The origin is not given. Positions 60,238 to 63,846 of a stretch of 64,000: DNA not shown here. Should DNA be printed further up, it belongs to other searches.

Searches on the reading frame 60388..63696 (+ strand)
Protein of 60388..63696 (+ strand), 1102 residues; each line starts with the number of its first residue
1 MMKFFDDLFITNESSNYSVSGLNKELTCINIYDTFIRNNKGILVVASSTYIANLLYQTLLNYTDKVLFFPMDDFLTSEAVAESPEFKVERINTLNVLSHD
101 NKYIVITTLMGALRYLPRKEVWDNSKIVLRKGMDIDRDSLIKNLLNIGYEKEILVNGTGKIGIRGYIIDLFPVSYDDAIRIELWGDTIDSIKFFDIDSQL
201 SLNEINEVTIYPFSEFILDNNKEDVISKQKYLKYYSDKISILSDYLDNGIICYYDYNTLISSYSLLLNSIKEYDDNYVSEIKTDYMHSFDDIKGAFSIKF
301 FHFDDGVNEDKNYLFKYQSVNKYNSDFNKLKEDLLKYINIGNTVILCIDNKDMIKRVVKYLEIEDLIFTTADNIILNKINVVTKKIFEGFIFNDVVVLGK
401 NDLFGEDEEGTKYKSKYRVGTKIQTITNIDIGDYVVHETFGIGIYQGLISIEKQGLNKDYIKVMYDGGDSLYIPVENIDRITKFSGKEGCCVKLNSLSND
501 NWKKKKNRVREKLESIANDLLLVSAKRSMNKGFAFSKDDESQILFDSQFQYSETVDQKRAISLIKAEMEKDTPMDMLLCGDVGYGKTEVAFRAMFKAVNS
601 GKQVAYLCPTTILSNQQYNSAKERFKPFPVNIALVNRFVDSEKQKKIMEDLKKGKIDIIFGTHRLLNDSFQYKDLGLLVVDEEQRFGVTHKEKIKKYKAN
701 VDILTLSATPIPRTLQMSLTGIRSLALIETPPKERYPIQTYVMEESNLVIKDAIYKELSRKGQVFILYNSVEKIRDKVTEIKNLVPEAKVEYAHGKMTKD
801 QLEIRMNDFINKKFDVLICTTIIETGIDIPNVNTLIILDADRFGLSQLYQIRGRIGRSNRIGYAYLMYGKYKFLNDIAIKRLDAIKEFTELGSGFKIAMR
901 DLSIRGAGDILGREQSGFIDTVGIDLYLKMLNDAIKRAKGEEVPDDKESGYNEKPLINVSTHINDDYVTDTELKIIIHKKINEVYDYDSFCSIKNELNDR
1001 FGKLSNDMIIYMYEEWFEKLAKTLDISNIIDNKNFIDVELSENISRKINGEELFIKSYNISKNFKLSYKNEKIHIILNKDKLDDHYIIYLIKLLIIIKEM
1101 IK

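Call 9: search_protein_families(library=pfam, proteins=[window:60388-63696:+])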
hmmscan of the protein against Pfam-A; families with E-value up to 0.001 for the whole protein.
window:60388-63696:+ (1102 aa): 8 families
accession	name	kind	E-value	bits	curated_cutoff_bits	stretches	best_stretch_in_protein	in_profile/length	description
PF00270.35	DEAD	-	3.6e-30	105.3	26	1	556-716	3-165/167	DEAD/DEAH box helicase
PF00271.37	Helicase_C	-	2.8e-24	85.9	23.5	1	753-858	5-109/110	Helicase conserved C-terminal domain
PF17757.6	UvrB_inter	-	7.6e-24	84.1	22.9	1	127-216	1-91/91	UvrB interaction domain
PF02559.22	CarD_TRCF_RID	-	1.2e-15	57.8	23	1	431-484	3-56/57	CarD-like/TRCF RID domain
PF04851.21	ResIII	-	1e-11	45.4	22.5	1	556-710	7-162/164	Type III restriction enzyme, res subunit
PF03461.20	TRCF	-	1.3e-10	41.9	25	1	958-1047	2-91/95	TRCF domain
PF01695.23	IstB_IS21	-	2.5e-05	24.3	24.1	1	507-615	27-134/238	IstB-like ATP binding protein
PF22590.2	Cas3-like_C_2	-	0.00024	21.8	27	0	761-859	2-105/106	CRISPR-associated nuclease/helicase Cas3, C-terminal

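Call 36: find_encoding_contigs(protein=window:60388-63696:+, flank=10000, max_places=2)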
Protein window:60388-63696:+ (1102 aa): no gene with exactly this product is on record in the collection.
